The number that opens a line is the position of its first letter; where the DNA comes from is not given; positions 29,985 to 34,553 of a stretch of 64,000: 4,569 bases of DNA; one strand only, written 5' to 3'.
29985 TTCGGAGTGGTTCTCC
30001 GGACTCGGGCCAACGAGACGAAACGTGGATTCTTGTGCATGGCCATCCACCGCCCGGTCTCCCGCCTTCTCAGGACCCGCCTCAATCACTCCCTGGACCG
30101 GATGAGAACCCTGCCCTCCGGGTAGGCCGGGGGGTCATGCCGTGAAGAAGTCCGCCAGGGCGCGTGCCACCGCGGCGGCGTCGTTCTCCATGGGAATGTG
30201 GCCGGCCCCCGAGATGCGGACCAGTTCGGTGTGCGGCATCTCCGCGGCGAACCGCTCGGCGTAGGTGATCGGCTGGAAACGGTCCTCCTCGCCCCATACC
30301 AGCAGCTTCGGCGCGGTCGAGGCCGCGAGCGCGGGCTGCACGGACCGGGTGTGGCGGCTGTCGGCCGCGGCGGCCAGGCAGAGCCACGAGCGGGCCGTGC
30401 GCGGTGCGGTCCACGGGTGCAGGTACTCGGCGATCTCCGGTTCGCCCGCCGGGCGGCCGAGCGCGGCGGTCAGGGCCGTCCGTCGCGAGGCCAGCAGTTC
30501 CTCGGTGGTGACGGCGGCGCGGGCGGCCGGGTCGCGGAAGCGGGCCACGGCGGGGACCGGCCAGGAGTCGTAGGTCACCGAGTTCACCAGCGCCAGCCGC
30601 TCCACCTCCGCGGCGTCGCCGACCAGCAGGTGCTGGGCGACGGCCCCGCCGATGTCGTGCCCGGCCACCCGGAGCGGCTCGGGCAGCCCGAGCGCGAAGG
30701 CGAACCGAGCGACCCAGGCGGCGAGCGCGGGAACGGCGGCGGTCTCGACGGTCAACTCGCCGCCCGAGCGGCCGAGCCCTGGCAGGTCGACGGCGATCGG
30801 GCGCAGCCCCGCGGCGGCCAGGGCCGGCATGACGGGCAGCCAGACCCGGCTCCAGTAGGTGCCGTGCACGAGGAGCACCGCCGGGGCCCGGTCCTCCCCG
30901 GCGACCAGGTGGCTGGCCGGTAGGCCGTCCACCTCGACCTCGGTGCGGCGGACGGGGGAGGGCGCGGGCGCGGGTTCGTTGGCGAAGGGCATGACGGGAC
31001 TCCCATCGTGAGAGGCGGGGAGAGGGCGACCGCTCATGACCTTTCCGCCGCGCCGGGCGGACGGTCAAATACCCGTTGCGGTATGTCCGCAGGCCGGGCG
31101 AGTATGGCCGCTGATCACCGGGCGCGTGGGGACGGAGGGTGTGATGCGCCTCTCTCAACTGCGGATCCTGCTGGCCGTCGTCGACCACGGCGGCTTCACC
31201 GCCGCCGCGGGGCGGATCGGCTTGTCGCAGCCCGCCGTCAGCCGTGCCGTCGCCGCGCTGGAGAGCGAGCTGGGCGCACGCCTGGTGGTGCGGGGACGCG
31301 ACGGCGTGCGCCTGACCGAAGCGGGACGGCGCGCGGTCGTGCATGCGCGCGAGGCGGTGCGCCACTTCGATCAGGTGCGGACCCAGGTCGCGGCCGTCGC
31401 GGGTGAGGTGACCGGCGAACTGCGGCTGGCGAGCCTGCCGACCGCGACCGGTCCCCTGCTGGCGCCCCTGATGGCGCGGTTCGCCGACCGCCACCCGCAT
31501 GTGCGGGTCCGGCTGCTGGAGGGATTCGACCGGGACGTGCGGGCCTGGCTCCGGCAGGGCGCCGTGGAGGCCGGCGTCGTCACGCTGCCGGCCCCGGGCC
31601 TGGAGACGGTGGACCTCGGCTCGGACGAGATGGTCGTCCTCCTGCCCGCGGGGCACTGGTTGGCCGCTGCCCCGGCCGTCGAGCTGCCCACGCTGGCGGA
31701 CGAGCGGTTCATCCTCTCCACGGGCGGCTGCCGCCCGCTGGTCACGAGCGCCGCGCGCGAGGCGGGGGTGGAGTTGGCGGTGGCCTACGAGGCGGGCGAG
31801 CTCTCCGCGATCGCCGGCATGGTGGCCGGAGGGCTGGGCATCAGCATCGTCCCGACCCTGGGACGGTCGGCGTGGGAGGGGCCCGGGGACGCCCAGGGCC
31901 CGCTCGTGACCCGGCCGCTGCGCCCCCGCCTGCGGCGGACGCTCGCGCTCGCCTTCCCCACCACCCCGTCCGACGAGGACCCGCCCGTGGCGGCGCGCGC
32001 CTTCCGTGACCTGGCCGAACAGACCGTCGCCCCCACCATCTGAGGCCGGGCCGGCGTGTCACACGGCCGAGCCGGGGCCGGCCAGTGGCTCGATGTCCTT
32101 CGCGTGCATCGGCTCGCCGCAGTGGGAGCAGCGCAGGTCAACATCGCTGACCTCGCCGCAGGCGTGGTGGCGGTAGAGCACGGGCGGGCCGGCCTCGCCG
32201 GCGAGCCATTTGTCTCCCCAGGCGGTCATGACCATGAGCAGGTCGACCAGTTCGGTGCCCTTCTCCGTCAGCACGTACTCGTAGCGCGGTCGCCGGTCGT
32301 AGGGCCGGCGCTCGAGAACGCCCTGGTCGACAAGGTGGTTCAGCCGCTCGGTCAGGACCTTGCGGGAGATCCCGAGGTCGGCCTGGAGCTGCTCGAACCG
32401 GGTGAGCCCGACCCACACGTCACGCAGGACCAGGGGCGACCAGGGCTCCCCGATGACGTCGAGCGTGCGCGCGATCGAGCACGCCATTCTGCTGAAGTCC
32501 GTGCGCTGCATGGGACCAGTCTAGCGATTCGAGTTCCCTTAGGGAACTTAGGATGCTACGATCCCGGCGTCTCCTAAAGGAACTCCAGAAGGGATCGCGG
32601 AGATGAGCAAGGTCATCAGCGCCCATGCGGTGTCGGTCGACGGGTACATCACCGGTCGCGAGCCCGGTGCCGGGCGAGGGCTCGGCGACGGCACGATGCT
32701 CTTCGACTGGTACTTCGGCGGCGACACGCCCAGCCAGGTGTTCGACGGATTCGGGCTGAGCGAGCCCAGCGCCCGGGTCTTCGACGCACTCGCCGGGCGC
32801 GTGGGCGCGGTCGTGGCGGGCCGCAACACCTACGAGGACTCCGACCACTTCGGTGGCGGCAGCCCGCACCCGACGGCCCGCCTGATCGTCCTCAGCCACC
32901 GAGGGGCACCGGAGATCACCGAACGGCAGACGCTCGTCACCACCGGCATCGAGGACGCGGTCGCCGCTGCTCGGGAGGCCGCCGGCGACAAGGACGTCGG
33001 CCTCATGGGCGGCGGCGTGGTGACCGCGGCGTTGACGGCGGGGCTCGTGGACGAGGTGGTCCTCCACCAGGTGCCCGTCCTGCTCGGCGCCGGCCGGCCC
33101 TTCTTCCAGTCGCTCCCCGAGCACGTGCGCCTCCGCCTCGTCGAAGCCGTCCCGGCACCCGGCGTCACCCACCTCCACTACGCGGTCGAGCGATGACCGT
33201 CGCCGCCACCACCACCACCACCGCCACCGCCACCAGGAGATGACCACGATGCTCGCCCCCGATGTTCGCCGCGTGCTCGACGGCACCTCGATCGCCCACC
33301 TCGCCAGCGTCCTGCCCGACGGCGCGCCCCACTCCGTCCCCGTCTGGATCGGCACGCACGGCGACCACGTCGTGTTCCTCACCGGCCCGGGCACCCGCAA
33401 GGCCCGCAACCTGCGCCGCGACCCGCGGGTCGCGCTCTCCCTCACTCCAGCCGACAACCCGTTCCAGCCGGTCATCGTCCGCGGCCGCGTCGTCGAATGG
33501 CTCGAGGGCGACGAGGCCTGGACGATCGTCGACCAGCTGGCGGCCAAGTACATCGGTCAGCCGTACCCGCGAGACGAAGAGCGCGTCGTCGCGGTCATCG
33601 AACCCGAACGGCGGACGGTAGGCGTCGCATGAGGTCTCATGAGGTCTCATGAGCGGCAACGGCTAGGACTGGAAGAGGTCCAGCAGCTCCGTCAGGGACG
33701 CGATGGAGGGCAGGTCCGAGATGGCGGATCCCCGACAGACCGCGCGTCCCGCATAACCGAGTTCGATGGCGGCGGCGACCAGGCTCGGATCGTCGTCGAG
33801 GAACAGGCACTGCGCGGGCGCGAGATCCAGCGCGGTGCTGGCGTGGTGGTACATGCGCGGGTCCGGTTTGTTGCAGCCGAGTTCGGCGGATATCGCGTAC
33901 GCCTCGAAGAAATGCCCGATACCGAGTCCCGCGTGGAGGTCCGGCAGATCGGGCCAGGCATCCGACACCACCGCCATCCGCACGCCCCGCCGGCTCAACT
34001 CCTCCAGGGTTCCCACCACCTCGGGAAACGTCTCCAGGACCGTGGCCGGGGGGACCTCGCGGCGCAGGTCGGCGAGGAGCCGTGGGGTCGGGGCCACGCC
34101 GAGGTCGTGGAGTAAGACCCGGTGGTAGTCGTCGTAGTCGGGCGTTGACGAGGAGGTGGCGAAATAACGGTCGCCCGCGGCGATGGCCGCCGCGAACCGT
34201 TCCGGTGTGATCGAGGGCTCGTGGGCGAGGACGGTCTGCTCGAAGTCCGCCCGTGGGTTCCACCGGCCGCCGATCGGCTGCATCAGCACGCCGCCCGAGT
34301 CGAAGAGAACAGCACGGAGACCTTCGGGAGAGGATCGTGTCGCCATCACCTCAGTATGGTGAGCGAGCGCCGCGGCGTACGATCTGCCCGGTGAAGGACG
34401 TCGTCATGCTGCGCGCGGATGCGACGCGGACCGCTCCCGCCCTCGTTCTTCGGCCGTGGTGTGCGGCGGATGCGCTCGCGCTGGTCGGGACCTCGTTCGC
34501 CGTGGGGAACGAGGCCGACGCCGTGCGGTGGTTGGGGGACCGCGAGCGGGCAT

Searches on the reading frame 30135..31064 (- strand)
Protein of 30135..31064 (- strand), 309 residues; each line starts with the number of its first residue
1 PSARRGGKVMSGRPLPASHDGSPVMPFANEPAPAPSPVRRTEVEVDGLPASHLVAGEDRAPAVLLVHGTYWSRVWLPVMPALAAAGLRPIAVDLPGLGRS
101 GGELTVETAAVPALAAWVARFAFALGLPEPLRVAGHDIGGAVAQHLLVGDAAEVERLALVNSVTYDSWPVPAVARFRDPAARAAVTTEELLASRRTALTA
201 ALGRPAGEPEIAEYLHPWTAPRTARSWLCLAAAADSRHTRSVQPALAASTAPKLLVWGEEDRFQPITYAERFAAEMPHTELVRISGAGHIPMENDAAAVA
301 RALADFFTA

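Call 54: search_protein_families(library=pfam, proteins=[window:30135-31064:-], max_evalue=0.001)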
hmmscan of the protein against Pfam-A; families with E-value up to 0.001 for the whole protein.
window:30135-31064:- (309 aa): 4 families
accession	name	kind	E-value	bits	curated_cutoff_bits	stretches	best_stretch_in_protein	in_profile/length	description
PF12697.13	Abhydrolase_6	-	5.1e-20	73.5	26.3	1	63-302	1-217/217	Alpha/beta hydrolase family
PF00561.26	Abhydrolase_1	-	4.7e-18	66.2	25.8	1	61-294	1-243/245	alpha/beta hydrolase fold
PF12146.15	Hydrolase_4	-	3.7e-10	40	27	1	62-289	6-232/239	Serine aminopeptidase, S33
PF08386.16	Abhydrolase_4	-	7.1e-05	23.3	21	1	229-308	15-92/103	TAP-like protein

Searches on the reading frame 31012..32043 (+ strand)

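Call 54: search_protein_families(library=pfam, proteins=[window:31012-32043:+], max_evalue=0.001)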
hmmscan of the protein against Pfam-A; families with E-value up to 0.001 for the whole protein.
window:31012-32043:+ (343 aa): 2 families
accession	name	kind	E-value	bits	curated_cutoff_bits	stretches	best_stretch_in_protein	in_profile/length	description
PF03466.25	LysR_substrate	-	1.1e-38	133.2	28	1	131-338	2-207/209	LysR substrate binding domain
PF00126.33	HTH_1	-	4.7e-22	78.1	26.6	1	47-106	1-60/60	Bacterial regulatory helix-turn-helix protein, lysR family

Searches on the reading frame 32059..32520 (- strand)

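Call 54: search_protein_families(library=pfam, proteins=[window:32059-32520:-], max_evalue=0.001)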
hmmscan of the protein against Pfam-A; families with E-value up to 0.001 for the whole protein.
window:32059-32520:- (153 aa): 1 family
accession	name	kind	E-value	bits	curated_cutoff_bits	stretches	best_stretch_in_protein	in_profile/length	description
PF01638.23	HxlR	-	1.2e-20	73.6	20.8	1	22-107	1-88/91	HxlR-like helix-turn-helix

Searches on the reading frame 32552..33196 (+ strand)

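Call 54: search_protein_families(library=pfam, proteins=[window:32552-33196:+], max_evalue=0.001)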
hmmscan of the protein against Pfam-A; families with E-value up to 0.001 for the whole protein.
window:32552-33196:+ (214 aa): 1 family
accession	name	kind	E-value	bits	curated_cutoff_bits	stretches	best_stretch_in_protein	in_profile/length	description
PF01872.23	RibD_C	-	3.3e-13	50.3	24.1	1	20-199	2-188/197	RibD C-terminal domain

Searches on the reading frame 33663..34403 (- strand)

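Call 54: search_protein_families(library=pfam, proteins=[window:33663-34403:-], max_evalue=0.001)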
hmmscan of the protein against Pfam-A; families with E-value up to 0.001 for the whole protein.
window:33663-34403:- (246 aa): 2 families
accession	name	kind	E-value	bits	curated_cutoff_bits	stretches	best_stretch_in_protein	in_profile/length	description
PF00702.32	Hydrolase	-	1.5e-15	58.5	26.4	1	30-215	2-190/191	haloacid dehalogenase-like hydrolase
PF13419.12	HAD_2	-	2.8e-09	37.8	23.8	1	121-216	76-172/178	Haloacid dehalogenase-like hydrolase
